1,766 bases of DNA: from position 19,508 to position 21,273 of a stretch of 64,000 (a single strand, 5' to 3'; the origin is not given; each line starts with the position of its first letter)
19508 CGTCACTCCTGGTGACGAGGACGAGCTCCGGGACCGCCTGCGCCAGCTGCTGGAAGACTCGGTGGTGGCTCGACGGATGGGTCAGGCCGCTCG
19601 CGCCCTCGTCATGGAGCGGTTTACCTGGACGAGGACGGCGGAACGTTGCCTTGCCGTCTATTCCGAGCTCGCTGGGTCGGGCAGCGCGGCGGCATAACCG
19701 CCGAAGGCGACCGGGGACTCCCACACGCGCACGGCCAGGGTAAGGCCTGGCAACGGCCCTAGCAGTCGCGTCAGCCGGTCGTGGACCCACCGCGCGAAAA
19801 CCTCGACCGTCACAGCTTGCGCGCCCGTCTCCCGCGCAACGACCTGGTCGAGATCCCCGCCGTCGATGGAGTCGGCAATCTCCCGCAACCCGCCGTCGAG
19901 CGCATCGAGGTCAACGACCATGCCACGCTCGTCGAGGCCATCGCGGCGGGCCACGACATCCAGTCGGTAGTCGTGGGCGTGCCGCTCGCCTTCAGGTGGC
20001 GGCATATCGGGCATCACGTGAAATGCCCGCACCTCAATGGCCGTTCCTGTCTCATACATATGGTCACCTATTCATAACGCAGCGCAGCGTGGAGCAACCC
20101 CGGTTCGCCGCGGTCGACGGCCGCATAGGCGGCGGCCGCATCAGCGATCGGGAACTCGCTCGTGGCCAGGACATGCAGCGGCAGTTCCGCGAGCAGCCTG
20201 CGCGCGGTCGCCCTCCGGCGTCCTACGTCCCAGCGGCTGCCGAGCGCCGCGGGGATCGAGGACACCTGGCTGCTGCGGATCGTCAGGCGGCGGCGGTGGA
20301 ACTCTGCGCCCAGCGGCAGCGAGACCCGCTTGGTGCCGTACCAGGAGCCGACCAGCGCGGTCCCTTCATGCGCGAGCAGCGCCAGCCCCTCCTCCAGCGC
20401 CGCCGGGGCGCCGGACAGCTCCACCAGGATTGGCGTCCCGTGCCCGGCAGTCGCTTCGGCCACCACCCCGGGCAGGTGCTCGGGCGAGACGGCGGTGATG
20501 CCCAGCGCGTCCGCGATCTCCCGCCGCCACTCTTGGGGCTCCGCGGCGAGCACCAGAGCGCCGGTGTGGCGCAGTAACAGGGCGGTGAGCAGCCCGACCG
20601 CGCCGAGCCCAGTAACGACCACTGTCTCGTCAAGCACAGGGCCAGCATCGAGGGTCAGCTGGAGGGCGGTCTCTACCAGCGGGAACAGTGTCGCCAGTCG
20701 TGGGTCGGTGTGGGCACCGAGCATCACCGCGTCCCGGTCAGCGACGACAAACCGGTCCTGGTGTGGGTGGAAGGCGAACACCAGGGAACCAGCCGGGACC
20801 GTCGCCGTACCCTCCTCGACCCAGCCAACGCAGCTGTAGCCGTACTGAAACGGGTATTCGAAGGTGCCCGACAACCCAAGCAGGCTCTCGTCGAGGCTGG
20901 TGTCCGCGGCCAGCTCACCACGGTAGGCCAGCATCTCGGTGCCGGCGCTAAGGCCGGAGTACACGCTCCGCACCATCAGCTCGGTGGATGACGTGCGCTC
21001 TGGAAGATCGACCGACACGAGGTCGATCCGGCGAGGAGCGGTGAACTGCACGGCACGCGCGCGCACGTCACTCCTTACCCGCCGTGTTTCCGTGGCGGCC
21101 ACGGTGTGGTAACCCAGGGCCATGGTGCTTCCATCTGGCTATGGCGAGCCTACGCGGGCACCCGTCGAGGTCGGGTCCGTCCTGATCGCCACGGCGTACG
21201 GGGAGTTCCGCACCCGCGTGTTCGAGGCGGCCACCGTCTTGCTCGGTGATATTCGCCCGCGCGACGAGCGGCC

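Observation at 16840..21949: Compact six-gene cluster inside the Pup-proteasome locus: candidate uncharacterised pterin/GTP-derived glycoside pathway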

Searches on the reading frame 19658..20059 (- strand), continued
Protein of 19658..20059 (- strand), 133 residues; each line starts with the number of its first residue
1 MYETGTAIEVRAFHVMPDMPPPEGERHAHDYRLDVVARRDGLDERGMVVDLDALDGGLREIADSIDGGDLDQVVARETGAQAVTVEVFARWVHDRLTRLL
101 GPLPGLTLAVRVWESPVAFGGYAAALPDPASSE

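Call 39: search_solved_structures(query=L063:7589-8950:-, max_evalue=0.00001, show_alignments=0)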
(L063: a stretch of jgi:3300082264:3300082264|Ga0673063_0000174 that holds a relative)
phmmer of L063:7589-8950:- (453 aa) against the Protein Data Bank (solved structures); distinct sequences matched with E-value up to 0.00001: 23.
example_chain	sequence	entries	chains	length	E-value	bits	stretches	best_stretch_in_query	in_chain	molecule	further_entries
4i14_A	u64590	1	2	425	8.6e-56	192.8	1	17-203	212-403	Riboflavin biosynthesis protein RibBA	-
2bz0_A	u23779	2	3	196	8.4e-52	179.7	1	17-204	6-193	GTP CYCLOHYDROLASE II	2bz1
6p8c_A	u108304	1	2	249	3.2e-40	141.5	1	228-443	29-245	2,5-diamino-6-ribosylamino-4(3H)-pyrimidinone 5'-phosphate reductase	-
4rl4_A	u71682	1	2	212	8.6e-39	136.8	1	19-204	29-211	GTP cyclohydrolase-2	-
2b3z_A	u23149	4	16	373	7.4e-30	107.4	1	232-409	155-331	Riboflavin biosynthesis protein ribD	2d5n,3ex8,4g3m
2azn_A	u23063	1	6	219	7.1e-28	100.8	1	233-438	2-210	Putative 5-amino-6-(5-phosphoribosylamino)uracil reductase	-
2hxv_A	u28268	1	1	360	1.1e-21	80.5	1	233-411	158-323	Diaminohydroxyphosphoribosylaminopyrimidine deaminase/ 5-amino-6-(5-phosphoribosylamino)ur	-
5xux_A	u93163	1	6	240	3.5e-21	78.8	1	233-445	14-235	Conserved protein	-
5xv0_A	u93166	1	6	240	6.4e-21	77.9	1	233-445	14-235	Conserved protein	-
5xv2_A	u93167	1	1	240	7.7e-21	77.7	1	233-445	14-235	Conserved protein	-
5xv5_A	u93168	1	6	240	1.3e-20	77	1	233-445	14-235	Conserved protein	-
7lrh_A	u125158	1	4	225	5.4e-20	74.9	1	233-423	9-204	Riboflavin biosynthesis protein RibD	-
2o7p_A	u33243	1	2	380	7.2e-19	71.2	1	229-411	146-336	Riboflavin biosynthesis protein ribD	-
2g6v_A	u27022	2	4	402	8.5e-19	70.9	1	229-412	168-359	Riboflavin biosynthesis protein ribD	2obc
8dq9_A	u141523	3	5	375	1.7e-18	69.9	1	229-412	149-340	3-dehydroquinate dehydratase I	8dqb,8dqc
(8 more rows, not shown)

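Call 44: search_protein_families(library=pfam, proteins=[L033:7656-8909:+, L033:6671-7597:-, L033:5787-6704:-, L033:11111-14302:-, L033:13508-14701:+, L033:14505-15341:+, L033:15385-16746:+, L033:16586-17542:-, L033:17479-18288:-, L033:18251-19471:+], max_evalue=0.001)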
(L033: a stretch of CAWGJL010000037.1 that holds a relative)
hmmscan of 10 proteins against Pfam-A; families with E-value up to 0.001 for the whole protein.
L033:7656-8909:+ (417 aa): 0 families

L033:6671-7597:- (308 aa): 6 families
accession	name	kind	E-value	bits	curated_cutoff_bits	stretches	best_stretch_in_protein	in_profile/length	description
PF03446.21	NAD_binding_2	-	3.1e-33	115.5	21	1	23-177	1-157/161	NAD binding domain of 6-phosphogluconate dehydrogenase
PF14833.11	NAD_binding_11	-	2.2e-18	67.1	30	1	183-298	1-116/122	NAD-binding of NADP-dependent 3-hydroxyisobutyrate dehydrogenase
PF02826.25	2-Hacid_dh_C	-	1.4e-08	34.7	25.1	1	16-108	31-122/178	D-isomer specific 2-hydroxyacid dehydrogenase, NAD binding domain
PF07991.19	KARI_N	-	2.4e-07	30.9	20.6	1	22-86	5-71/165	Acetohydroxy acid isomeroreductase, NADPH-binding domain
PF21761.2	RedAm-like_C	-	4.8e-06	27.3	27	1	186-304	5-125/127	NADPH-dependent reductive aminase-like, C-terminal domain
PF03807.23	F420_oxidored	-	0.00095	20.2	21.6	0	23-86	1-70/94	NADP oxidoreductase coenzyme F420-dependent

L033:5787-6704:- (305 aa): 1 family
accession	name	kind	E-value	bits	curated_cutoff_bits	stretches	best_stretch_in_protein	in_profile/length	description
PF01557.24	FAA_hydrolase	-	4e-65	219.9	23.9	1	86-301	1-213/214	Fumarylacetoacetate (FAA) hydrolase C-terminal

L033:11111-14302:- (1063 aa): 1 family
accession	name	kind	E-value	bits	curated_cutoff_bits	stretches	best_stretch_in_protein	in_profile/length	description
PF01066.26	CDP-OH_P_transf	-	1.1e-11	45.8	22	1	354-501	4-150/152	CDP-alcohol phosphatidyltransferase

L033:13508-14701:+ (397 aa): 1 family
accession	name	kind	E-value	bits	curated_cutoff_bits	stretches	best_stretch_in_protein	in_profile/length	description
PF03706.18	LPG_synthase_TM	-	2.2e-33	116.4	33.4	1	61-342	2-299/302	Lysylphosphatidylglycerol synthase TM region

L033:14505-15341:+ (278 aa): 1 family
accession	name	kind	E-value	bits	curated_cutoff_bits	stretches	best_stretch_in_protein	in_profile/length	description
PF00925.25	GTP_cyclohydro2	-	2.1e-54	184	23.3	1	71-223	14-165/165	GTP cyclohydrolase II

L033:15385-16746:+ (453 aa): 1 family
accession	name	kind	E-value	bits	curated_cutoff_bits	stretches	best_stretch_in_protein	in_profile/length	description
PF09594.16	GT87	-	1.8e-40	139.6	25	1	70-301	1-237/237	Glycosyltransferase family 87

L033:16586-17542:- (318 aa): 1 family
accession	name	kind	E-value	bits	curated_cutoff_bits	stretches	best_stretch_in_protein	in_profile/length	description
PF08242.18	Methyltransf_12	-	0.00049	21.2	30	0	60-175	1-97/98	Methyltransferase domain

L033:17479-18288:- (269 aa): 7 families
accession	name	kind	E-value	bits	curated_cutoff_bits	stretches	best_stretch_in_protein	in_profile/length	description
PF13649.12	Methyltransf_25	-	2.4e-13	51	27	1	69-158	1-97/97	Methyltransferase domain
PF08241.18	Methyltransf_11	-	1e-12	48.9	21.2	1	70-162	1-95/95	Methyltransferase domain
PF13847.12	Methyltransf_31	-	1.1e-11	45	27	1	65-163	3-110/145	Methyltransferase domain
PF13489.12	Methyltransf_23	-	4.2e-10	40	27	1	53-204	12-162/164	Methyltransferase domain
PF08242.18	Methyltransf_12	-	6.1e-10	40.2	30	1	70-160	1-98/98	Methyltransferase domain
PF01209.24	Ubie_methyltran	-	0.00026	20.9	20.1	1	62-161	44-150/233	ubiE/COQ5 methyltransferase family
PF03291.22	mRNA_G-N7_MeTrfase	-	0.00067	19.3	26.6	0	57-120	52-116/315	mRNA (guanine-N(7))-methyltransferase domain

L033:18251-19471:+ (406 aa): 5 families
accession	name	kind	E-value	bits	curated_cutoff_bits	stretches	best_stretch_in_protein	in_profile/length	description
PF00534.26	Glycos_transf_1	-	8.4e-32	110.5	26.4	1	219-378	18-172/172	Glycosyl transferases group 1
PF13692.12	Glyco_trans_1_4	-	1.6e-28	100.1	27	1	218-364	3-142/142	Glycosyl transferases group 1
PF20706.3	GT4-conflict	-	3.2e-14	53.2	26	1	123-391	89-384/385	Family 4 Glycosyltransferase in conflict systems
PF13439.12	Glyco_transf_4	-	1.4e-07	32.1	28.5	1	121-206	78-167/170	Glycosyltransferase Family 4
PF13524.12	Glyco_trans_1_2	-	4e-05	24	25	1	245-378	14-128/144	Glycosyl transferase-like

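Call 72: predict_structure(alignment_id=A2)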
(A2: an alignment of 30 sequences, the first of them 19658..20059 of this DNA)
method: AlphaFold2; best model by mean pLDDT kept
length: 133 residues; sequences in the alignment: 30
mean_pLDDT: 88.9   pTM: 0.84
mean pLDDT of the five models: 88.9, 88.6, 86.9, 86.7, 86.0
residues with pLDDT >= 90: 83; 70-90: 43; 50-70: 5; < 50: 2
segments of 3 or more residues with pLDDT < 50: none
pLDDT, mean of each block of 10 residues (from residue 1): 96 83 81 96 93 97 94 88 89 96 92 81 83 47
secondary structure, 60 per line:
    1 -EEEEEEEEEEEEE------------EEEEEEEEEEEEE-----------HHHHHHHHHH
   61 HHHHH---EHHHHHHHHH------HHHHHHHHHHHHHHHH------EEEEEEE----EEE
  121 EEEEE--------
elements in order: E2-14 E27-39 H51-65 H70-78 H85-100 E107-113 E118-125

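Call 74: fold_search(model_id=the predicted structure, library=pdb)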
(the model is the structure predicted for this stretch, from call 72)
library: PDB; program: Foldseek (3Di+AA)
matches with E <= 10: 349; with E <= 0.001: 32
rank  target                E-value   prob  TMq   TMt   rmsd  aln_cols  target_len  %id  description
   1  3d7j_C                5.7e-08  1.00  0.79  0.78   2.5       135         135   24  SCO6650, a 6-pyruvoyltetrahydropterin synthase homolog from Streptomyces coelicolor (released 2008-10-21)
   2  3qn0_A                1.3e-07  1.00  0.69  0.77   3.2       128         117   21  Structure of 6-pyruvoyltetrahydropterin synthase (released 2011-12-07)
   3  3d7j_A                2.0e-07  1.00  0.79  0.78   2.5       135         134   24  SCO6650, a 6-pyruvoyltetrahydropterin synthase homolog from Streptomyces coelicolor (released 2008-10-21)
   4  3qna_A                2.1e-07  1.00  0.69  0.76   3.2       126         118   21  Crystal structure of a 6-pyruvoyltetrahydropterin synthase homologue from Esherichia coli complexed sepiapterin (released 2011-12-07)
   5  4ntk_D                2.9e-07  1.00  0.68  0.75   3.3       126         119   21  QueD from E. coli (released 2014-07-16)
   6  4ntn_B                3.5e-07  1.00  0.70  0.78   2.8       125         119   21  E.coli QueD, SeMet protein, 2A resolution (released 2014-07-16)
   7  4ntm_E                4.3e-07  1.00  0.69  0.76   3.2       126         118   21  QueD soaked with sepiapterin (selenomethionine substituted protein) (released 2014-07-16)
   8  4ntk_C                5.5e-07  1.00  0.68  0.75   3.3       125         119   21  QueD from E. coli (released 2014-07-16)
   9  4ntn_E                6.2e-07  1.00  0.68  0.75   3.1       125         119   21  E.coli QueD, SeMet protein, 2A resolution (released 2014-07-16)
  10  4ntm_F                8.0e-07  1.00  0.68  0.75   3.3       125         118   21  QueD soaked with sepiapterin (selenomethionine substituted protein) (released 2014-07-16)
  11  4ntk_F                8.5e-07  1.00  0.67  0.74   3.3       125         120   21  QueD from E. coli (released 2014-07-16)
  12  3qn9_B                9.0e-07  1.00  0.68  0.76   3.1       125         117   21  Crystal structure of a 6-pyruvoyltetrahydropterin synthase homologue from Esherichia coli (released 2011-12-07)
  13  4ntm_B                1.5e-06  1.00  0.68  0.74   3.2       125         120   21  QueD soaked with sepiapterin (selenomethionine substituted protein) (released 2014-07-16)
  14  4ntk_E                1.6e-06  1.00  0.68  0.74   3.3       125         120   21  QueD from E. coli (released 2014-07-16)
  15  4ntm_C                1.9e-06  1.00  0.69  0.78   3.3       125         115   21  QueD soaked with sepiapterin (selenomethionine substituted protein) (released 2014-07-16)
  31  3lze                  3.3e-04  1.00  0.58  0.49   4.9       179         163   13  Plasmodium vivax 6-pyruvoyltetrahydropterin synthase (PTPS), E37C catalytic residue mutant (released 2010-04-07)
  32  3m0n                  4.8e-04  1.00  0.62  0.52   7.1       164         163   13  Plasmodium vivax 6-pyruvoyltetrahydropterin synthase (PTPS), E37A catalytic residue mutant (released 2010-04-07)
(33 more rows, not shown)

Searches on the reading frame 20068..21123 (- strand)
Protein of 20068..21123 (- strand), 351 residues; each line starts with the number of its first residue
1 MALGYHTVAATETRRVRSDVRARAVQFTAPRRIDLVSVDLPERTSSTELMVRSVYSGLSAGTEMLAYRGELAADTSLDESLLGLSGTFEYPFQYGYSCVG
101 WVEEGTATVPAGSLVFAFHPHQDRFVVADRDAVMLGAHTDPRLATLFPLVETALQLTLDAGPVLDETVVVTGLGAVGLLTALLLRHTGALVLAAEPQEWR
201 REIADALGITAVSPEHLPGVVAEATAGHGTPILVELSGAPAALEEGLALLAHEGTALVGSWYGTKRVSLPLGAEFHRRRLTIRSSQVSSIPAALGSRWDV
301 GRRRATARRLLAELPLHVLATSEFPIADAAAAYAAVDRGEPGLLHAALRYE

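Call 4: search_protein_families(library=pfam, proteins=[window:20068-21123:-], max_evalue=0.01)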
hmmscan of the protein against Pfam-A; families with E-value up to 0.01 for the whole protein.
window:20068-21123:- (351 aa): 2 families
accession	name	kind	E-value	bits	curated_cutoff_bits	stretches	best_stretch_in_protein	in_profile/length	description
PF00107.32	ADH_zinc_N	-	1.5e-13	51.2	31.8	1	175-289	1-116/129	Zinc-binding dehydrogenase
PF16912.11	Glu_dehyd_C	-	2.3e-05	24.4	34.9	1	165-272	31-142/211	Glucose dehydrogenase C-terminus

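Call 5: search_protein_families(library=ncbifam, proteins=[window:20068-21123:-], max_evalue=0.01)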
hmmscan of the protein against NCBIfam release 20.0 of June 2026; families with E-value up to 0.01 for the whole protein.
window:20068-21123:- (351 aa): 10 families
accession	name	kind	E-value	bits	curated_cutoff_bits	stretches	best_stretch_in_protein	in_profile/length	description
TIGR01202.1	bchC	equivalog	4.9e-18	65.3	291.25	1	22-334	2-294/308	chlorophyll synthesis pathway protein BchC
TIGR00692.1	tdh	equivalog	6.2e-17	61.6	458.35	1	132-261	130-262/340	L-threonine 3-dehydrogenase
TIGR03366.1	HpnZ_proposed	hypoth_equivalog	6.9e-15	55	328.1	1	159-283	153-276/315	putative phosphonate catabolism associated alcohol dehydrogenase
NF003808.0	PRK05396.1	equivalog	6.8e-14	51.5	380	1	131-255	131-258/341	L-threonine 3-dehydrogenase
NF041097.1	keto_inos_dh_IolM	equivalog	7.8e-12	44.5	450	1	166-242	208-292/389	scyllo-inosose 3-dehydrogenase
TIGR02824.1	quinone_pig3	subfamily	0.00036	19.6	296.8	1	167-340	142-316/325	putative NAD(P)H quinone oxidoreductase, PIG3 family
TIGR03989.1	Rxyl_3153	subfamily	0.00087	18.6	440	1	165-230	187-255/370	NDMA-dependent alcohol dehydrogenase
TIGR03451.1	mycoS_dep_FDH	equivalog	0.0012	17.8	512.9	1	123-285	133-301/358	S-(hydroxymethyl)mycothiol dehydrogenase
NF007375.0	PRK09880.1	equivalog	0.0022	16.8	469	1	150-257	155-263/344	L-idonate 5-dehydrogenase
TIGR02853.1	spore_dpaA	equivalog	0.0051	16.1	319.65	0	184-228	231-275/287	dipicolinic acid synthetase subunit A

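Call 38: search_solved_structures(query=window:20068-21123:-, max_evalue=0.001, show_alignments=2)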
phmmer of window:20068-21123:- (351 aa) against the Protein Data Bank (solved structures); distinct sequences matched with E-value up to 0.001: 7.
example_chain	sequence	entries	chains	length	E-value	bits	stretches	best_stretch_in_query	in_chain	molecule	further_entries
2d8a_A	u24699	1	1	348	4.8e-14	55.3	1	140-263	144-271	Probable L-threonine 3-dehydrogenase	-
2dfv_A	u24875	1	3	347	5e-14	55.2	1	140-263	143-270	Probable L-threonine 3-dehydrogenase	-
3gfb_A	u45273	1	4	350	6.6e-12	48.3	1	143-255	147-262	L-threonine 3-dehydrogenase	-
2dq4_A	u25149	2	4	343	8.9e-08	34.7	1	160-258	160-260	L-threonine 3-dehydrogenase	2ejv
5kia_A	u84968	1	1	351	1.1e-06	31.1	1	143-258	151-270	L-threonine 3-dehydrogenase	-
3ip1_A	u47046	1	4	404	1.2e-05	27.7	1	165-243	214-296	Alcohol dehydrogenase, zinc-containing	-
6ie0_A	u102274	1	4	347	3.1e-05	26.3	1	166-280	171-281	(R,R)-butanediol dehydrogenase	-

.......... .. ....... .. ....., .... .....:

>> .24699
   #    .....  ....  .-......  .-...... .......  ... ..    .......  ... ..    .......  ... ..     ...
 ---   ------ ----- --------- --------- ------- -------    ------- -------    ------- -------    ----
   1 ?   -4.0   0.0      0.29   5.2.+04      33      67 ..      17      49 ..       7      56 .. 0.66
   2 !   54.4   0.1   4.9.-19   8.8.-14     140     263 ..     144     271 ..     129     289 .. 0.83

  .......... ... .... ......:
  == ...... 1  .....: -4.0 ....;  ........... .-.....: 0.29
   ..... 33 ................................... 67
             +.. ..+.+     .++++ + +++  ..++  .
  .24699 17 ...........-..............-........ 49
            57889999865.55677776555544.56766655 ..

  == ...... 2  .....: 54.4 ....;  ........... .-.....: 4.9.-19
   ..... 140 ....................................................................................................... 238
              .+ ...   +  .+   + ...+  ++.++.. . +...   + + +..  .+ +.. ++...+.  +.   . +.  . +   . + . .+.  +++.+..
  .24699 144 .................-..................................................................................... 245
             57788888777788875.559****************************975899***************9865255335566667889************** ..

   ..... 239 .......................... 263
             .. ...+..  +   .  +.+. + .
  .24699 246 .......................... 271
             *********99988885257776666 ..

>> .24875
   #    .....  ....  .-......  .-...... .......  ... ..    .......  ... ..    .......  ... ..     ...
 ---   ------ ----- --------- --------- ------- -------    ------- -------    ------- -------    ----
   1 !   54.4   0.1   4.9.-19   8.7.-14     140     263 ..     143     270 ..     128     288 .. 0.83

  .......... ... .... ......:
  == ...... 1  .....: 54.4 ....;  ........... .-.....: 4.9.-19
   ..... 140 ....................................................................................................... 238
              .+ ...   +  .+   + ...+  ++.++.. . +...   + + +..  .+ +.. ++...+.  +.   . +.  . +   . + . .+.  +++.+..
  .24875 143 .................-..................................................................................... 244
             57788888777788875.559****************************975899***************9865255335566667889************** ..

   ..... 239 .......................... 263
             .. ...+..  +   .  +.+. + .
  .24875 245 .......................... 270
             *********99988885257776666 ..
